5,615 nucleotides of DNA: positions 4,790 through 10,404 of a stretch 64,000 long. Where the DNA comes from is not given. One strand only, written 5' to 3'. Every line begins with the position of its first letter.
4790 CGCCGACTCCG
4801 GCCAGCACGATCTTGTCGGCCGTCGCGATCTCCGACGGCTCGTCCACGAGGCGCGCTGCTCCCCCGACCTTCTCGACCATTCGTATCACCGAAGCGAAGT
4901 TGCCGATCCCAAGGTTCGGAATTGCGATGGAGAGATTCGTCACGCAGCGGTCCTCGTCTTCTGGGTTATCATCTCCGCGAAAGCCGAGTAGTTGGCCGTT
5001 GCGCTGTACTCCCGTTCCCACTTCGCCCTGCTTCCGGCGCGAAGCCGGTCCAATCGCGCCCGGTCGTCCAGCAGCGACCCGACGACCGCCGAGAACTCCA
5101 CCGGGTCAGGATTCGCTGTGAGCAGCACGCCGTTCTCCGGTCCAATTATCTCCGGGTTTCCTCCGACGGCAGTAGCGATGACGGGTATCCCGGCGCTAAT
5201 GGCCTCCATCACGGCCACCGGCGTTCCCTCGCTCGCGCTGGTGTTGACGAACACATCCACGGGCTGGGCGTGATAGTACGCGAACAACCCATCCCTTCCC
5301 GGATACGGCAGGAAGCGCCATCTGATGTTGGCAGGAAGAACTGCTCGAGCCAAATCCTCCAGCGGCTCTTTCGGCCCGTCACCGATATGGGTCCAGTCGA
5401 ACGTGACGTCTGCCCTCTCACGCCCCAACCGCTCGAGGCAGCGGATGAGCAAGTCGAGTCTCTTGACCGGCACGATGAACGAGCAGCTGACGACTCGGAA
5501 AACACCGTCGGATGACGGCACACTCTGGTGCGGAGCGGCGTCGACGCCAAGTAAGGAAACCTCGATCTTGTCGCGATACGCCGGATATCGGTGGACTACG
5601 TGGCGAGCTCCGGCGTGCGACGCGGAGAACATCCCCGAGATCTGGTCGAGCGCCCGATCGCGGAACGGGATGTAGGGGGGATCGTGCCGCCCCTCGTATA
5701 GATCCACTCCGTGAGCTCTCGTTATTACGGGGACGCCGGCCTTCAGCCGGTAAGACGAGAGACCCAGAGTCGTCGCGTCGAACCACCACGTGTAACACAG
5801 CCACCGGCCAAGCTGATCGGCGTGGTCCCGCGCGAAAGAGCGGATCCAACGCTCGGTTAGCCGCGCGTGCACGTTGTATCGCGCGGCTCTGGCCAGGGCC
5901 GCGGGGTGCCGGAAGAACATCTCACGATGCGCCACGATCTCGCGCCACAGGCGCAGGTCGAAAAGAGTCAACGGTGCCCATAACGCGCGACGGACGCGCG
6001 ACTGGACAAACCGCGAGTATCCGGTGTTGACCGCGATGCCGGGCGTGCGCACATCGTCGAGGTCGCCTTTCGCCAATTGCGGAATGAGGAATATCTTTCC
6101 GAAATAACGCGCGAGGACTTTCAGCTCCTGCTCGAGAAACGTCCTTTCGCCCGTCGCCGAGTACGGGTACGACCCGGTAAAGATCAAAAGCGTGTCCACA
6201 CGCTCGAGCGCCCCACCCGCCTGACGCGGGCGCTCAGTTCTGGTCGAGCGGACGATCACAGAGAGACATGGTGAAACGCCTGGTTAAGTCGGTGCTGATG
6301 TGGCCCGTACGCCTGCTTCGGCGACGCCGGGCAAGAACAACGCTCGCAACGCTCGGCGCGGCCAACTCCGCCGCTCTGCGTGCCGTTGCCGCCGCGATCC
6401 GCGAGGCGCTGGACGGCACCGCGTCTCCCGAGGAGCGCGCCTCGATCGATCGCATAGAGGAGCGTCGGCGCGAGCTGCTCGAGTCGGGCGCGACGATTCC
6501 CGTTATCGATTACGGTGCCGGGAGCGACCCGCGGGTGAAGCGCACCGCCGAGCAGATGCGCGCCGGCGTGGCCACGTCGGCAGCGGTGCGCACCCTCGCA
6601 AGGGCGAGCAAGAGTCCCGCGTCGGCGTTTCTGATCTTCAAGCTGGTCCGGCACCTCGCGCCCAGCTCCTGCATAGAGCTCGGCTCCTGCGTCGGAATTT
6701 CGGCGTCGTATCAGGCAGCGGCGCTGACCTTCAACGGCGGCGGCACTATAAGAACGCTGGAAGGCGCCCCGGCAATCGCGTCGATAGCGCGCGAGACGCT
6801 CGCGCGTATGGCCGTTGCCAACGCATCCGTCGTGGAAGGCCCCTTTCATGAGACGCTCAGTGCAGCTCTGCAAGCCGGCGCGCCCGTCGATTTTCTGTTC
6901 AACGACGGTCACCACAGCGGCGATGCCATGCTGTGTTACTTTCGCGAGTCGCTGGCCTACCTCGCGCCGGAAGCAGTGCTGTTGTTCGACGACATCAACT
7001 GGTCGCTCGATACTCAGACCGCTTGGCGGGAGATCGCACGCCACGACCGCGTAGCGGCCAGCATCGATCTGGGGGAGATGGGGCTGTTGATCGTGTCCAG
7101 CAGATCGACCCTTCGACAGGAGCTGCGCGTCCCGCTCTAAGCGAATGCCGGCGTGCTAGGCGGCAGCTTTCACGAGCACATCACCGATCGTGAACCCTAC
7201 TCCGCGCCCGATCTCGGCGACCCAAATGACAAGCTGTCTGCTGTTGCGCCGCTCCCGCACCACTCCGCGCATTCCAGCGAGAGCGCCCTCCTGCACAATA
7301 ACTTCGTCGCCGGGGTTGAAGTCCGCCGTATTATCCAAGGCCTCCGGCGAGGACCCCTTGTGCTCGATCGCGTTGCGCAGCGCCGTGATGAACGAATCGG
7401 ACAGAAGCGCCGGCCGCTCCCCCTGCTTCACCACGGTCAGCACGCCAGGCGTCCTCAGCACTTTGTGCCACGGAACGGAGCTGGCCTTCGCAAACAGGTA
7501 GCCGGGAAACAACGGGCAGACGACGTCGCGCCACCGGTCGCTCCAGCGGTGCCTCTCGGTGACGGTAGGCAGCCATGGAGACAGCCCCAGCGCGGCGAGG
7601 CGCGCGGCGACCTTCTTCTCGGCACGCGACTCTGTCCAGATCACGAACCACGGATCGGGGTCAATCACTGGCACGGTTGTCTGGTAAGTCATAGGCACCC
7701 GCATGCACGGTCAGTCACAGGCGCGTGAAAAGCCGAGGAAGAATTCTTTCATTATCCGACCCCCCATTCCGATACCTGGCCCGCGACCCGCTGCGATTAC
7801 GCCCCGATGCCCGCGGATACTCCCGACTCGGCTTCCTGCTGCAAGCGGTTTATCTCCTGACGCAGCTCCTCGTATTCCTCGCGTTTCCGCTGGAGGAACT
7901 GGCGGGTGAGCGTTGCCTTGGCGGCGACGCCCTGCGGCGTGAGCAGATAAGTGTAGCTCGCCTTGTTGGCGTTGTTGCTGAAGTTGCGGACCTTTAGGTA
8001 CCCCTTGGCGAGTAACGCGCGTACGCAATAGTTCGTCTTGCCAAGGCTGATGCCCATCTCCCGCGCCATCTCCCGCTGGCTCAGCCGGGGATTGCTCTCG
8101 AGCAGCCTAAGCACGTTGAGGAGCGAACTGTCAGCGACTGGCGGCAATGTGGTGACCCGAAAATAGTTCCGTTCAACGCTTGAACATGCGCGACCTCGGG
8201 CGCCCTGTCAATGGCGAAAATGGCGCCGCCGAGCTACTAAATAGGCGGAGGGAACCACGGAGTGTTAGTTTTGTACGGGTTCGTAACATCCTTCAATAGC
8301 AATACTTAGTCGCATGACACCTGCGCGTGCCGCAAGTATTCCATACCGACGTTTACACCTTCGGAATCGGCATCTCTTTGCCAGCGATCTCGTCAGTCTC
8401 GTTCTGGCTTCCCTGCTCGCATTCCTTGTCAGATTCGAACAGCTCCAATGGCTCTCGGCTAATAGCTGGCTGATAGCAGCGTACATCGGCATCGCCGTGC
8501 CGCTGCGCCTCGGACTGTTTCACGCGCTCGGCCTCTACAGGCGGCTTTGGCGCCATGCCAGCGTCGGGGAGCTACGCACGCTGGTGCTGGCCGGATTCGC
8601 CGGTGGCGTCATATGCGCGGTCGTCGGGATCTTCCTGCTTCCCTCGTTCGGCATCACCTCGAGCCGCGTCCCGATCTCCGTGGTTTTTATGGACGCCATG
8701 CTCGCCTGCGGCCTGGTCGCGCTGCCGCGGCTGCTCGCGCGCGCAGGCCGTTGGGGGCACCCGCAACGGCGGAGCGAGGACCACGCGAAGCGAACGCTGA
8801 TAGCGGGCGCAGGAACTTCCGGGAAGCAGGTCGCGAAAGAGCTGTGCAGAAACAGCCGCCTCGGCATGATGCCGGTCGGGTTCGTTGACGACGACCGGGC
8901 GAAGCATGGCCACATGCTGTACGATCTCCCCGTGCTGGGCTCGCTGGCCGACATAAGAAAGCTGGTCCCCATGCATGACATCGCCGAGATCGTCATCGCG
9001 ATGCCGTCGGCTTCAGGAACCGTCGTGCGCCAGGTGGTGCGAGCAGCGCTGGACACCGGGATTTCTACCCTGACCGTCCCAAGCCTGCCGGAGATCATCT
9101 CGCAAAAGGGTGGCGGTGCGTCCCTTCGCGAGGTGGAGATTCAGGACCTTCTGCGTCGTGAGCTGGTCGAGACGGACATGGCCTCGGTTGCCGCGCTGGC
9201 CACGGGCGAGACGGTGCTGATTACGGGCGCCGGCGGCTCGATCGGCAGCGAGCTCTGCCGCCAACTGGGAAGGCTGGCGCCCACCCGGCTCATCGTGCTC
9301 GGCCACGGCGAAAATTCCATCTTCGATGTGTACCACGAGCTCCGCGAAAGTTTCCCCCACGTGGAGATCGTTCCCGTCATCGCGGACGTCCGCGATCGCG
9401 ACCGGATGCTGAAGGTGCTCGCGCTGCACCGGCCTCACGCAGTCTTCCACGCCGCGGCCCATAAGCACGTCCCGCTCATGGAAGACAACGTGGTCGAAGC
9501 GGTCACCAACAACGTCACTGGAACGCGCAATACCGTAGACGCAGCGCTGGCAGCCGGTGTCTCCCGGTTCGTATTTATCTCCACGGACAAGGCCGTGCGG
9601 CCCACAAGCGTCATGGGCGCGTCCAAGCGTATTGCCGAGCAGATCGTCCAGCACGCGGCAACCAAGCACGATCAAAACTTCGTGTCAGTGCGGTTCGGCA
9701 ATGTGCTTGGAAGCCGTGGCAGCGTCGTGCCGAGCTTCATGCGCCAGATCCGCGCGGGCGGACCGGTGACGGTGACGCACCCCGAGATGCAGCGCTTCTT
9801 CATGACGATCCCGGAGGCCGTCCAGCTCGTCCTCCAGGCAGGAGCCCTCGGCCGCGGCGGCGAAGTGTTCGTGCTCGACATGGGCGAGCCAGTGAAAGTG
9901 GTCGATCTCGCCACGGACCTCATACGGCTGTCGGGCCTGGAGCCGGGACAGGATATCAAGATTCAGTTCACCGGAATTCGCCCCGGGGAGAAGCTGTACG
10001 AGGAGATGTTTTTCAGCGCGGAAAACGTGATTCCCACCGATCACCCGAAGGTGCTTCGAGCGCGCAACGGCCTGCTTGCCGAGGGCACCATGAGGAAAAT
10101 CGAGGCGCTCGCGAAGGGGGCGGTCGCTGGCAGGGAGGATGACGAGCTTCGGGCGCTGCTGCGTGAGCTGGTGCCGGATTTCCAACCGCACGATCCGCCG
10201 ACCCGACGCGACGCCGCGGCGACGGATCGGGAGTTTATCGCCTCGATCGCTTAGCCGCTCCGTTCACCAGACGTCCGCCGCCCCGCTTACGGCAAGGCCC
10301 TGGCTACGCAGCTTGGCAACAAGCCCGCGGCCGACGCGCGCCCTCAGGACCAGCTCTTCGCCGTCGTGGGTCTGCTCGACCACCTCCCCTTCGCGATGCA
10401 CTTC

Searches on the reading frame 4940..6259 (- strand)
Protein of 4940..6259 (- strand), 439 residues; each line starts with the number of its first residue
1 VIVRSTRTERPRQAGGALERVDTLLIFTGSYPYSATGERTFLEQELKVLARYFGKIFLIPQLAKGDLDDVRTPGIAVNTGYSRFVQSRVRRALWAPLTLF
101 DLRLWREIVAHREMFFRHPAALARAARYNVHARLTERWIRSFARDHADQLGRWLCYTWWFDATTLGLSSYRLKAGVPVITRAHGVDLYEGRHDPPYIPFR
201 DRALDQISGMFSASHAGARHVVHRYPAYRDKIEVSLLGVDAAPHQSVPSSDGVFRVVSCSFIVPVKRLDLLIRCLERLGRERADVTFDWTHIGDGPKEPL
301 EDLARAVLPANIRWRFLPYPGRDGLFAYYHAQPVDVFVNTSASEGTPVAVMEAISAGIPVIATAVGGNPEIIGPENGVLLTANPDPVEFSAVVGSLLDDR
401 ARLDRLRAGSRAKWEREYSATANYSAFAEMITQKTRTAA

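Call 6: search_protein_families(library=pfam, proteins=[window:4940-6259:-], max_evalue=0.001)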
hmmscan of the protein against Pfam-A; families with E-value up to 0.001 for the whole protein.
window:4940-6259:- (439 aa): 3 families
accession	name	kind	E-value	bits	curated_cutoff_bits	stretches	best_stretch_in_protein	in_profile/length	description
PF13692.12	Glyco_trans_1_4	-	9.8e-20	71.7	27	1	262-399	10-142/142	Glycosyl transferases group 1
PF00534.26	Glycos_transf_1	-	4.2e-18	65.9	26.4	1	252-409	14-168/172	Glycosyl transferases group 1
PF13439.12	Glyco_transf_4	-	0.00018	22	28.5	1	164-241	85-168/170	Glycosyltransferase Family 4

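Call 32: search_protein_families(library=ncbifam, proteins=[window:4940-6259:-], max_evalue=0.00001)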
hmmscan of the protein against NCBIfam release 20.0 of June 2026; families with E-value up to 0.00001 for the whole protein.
window:4940-6259:- (439 aa): 11 families
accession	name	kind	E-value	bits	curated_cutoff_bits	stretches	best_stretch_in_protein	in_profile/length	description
NF041876.1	EPS_EpsE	equivalog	9.1e-20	71.2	400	1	229-422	185-384/389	exopolysaccharide biosynthesis GT4 family glycosyltransferase EpsE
TIGR03088.1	stp2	hypoth_equivalog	4.6e-15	55.5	409.05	1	253-431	194-370/374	TIGR03088 family PEP-CTERM/XrtA system glycosyltransferase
NF038229.1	Glyco4_Geo_Pelo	equivalog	1.1e-12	47.7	400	1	173-432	77-334/338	GPMC system family 4 glycosyltransferase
TIGR04348.1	TIGR04348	equivalog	7e-12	45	300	1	177-407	69-285/310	selenoneine biosynthesis selenosugar synthase SenB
TIGR03999.1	thiol_BshA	equivalog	4.3e-10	39.1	273.7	1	256-427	202-366/375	N-acetyl-alpha-D-glucosaminyl L-malate synthase BshA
TIGR03449.1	mycothiol_MshA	equivalog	5.4e-10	38.7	462.5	1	218-425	176-394/406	D-inositol-3-phosphate glycosyltransferase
NF047684.1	TeichurnBiosyTuaC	equivalog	8.1e-10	38.2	550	1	334-429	290-384/391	teichuronic acid biosynthesis protein TuaC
TIGR04005.1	wcaL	equivalog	2.1e-07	30.2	537.6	1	226-418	193-390/406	colanic acid biosynthesis glycosyltransferase WcaL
NF047880.1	glyco_SdgA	exception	4.1e-07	28.9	800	1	253-415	315-472/488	serine-aspartate repeat adhesin O-glycosyltransferase SdgA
NF038011.1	PelF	equivalog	5.3e-06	25.7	100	0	334-373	384-423/489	GT4 family glycosyltransferase PelF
NF053787.1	GlcN_PG_synth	equivalog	6.6e-06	25.2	480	0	334-420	262-345/361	N-acetylglucosaminyl phosphatidylglycerol synthase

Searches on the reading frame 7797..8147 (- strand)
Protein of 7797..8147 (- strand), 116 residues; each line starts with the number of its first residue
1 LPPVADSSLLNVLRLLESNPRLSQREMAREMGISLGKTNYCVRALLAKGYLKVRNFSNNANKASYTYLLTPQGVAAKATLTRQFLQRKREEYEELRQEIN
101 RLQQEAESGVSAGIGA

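Call 6: search_protein_families(library=pfam, proteins=[window:7797-8147:-], max_evalue=0.001)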
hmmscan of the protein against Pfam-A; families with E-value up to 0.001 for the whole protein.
window:7797-8147:- (116 aa): 5 families
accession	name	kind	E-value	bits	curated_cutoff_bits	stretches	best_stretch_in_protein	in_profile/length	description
PF13412.12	HTH_24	-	6e-13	48.6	21.9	1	8-52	4-48/48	Winged helix-turn-helix DNA-binding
PF12802.13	MarR_2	-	1.2e-06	29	27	1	11-53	9-52/61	MarR family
PF01047.28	MarR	-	3e-05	24.2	24.6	1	10-53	6-49/59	MarR family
PF09339.16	HTH_IclR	-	0.00016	21.8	22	1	10-52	6-49/52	IclR helix-turn-helix domain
PF13404.12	HTH_AsnC-type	-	0.00097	19.3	27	0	12-36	8-32/42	AsnC-type helix-turn-helix domain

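Call 32: search_protein_families(library=ncbifam, proteins=[window:7797-8147:-], max_evalue=0.00001)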
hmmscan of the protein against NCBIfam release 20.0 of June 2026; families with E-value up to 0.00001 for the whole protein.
window:7797-8147:- (116 aa): 1 family
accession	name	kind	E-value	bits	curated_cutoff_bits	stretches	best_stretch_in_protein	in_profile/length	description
TIGR04176.1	MarR_EPS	equivalog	1.1e-43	147.5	88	1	7-107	4-104/105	MarR family EPS-associated transcriptional regulator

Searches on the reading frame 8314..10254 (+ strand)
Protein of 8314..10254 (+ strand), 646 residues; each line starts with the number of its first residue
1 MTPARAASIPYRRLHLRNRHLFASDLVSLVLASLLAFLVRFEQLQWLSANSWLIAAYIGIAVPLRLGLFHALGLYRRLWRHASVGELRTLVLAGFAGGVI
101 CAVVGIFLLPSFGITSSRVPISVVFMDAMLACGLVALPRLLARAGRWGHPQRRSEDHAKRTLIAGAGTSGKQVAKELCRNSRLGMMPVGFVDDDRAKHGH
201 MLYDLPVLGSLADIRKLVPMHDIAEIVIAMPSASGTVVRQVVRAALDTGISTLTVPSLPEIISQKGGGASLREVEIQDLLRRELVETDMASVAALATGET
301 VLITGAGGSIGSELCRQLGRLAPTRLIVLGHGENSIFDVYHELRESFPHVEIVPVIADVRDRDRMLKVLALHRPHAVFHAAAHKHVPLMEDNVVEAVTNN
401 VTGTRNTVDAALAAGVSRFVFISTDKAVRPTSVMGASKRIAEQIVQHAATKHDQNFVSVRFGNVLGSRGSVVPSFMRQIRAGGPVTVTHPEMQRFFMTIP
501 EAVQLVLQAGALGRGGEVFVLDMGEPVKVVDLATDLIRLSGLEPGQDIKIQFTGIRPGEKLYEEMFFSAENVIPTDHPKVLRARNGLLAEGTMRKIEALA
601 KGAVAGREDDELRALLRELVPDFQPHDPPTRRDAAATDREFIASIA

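Call 4: search_protein_families(library=pfam, proteins=[window:8314-10254:+], max_evalue=0.01)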
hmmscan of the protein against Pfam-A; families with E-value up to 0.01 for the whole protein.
window:8314-10254:+ (646 aa): 12 families
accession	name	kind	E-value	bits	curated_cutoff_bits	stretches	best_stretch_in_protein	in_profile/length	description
PF02719.21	Polysacc_synt_2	-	3.2e-120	401.2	20.2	1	301-583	1-291/293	Polysaccharide biosynthesis protein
PF01370.27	Epimerase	-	4.9e-28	98.6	20.9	1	301-519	1-237/240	NAD dependent epimerase/dehydratase family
PF13727.12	CoA_binding_3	-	5.3e-15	56.3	25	1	71-256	2-175/175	CoA-binding domain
PF16363.11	GDP_Man_Dehyd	-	2.1e-14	54.2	27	1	302-483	1-208/332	GDP-mannose 4,6 dehydratase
PF04321.23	RmlD_sub_bind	-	2.1e-13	50.4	27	1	300-480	2-168/287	RmlD substrate binding domain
PF01073.25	3Beta_HSD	-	4.2e-12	46.1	22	1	302-432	1-124/280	3-beta hydroxysteroid dehydrogenase/isomerase family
PF13460.12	NAD_binding_10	-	2.4e-06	28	27.2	1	305-452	1-124/184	NAD(P)H-binding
PF00106.31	adh_short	-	8.3e-06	25.8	26.6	1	300-458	2-173/195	short chain dehydrogenase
PF07993.18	NAD_binding_4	-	1.3e-05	25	20.1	0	303-429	1-141/258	Male sterility protein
PF08659.16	KR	-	2.7e-05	24.6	22.6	1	300-423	2-135/180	KR domain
PF03447.22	NAD_binding_3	-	0.0007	20.7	24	1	165-255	1-88/116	Homoserine dehydrogenase, NAD binding domain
PF05368.20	NmrA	-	0.0049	16.9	27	0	299-452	3-141/298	NmrA-like family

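Call 5: search_protein_families(library=ncbifam, proteins=[window:8314-10254:+], max_evalue=0.01)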
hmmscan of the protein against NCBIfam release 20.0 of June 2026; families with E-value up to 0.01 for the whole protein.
window:8314-10254:+ (646 aa): 36 families (the best 25 are shown)
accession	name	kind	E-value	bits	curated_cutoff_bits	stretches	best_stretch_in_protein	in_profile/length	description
TIGR03589.1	PseB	equivalog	1.2e-57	195.3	407.75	1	298-574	4-270/324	UDP-N-acetylglucosamine 4,6-dehydratase (inverting)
TIGR04130.1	FnlA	equivalog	1.6e-45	155.5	730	1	299-573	5-271/337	UDP-N-acetylglucosamine 4,6-dehydratase/5-epimerase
TIGR03025.1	EPS_sugtrans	subfamily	2.7e-24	86.2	295.55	1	24-281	2-247/445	exopolysaccharide biosynthesis polyprenyl glycosylphosphotransferase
TIGR03023.1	WcaJ_sugtrans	equivalog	1.8e-21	77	410.75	1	24-284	2-255/453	undecaprenyl-phosphate glucose phosphotransferase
TIGR01179.1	galE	equivalog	8.9e-18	64.2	262.3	1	301-468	2-180/332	UDP-glucose 4-epimerase GalE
TIGR03022.1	WbaP_sugtrans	subfamily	4.8e-14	52.5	403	1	21-262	1-229/456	undecaprenyl-phosphate galactose phosphotransferase WbaP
NF007956.0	PRK10675.1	subfamily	2.5e-11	43.3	394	1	300-425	2-125/338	UDP-glucose 4-epimerase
TIGR04180.1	EDH_00030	hypoth_equivalog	7.3e-11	41.7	475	1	301-427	1-124/297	NAD-dependent 4,6-dehydratase LegB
TIGR01214.1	rmlD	equivalog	9.2e-11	41.4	224.05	1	300-469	1-155/285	dTDP-4-dehydrorhamnose reductase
TIGR03466.1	HpnA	hypoth_equivalog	3e-10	39.5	367.65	1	300-429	2-118/327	hopanoid-associated sugar epimerase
NF041293.1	G6PDh_Azf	equivalog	3.9e-10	39.6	400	1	299-428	3-119/252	NAD-dependent glucose-6-phosphate dehydrogenase Azf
TIGR02622.1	CDP_4_6_dhtase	equivalog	2.4e-09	36.8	278.45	1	298-429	4-134/352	CDP-glucose 4,6-dehydratase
TIGR01181.1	dTDP_gluc_dehyt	equivalog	3.7e-09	36.1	365.1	1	301-539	2-260/321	dTDP-glucose 4,6-dehydratase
NF045894.1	PKS_plus_SDR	equivalog_domain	1.1e-08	33.2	1740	1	279-433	1136-1301/1515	type I polyketide synthase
NF042422.1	oxyalk_red_OleD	equivalog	2e-08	34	580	1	301-427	3-113/329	2-alkyl-3-oxoalkanoate reductase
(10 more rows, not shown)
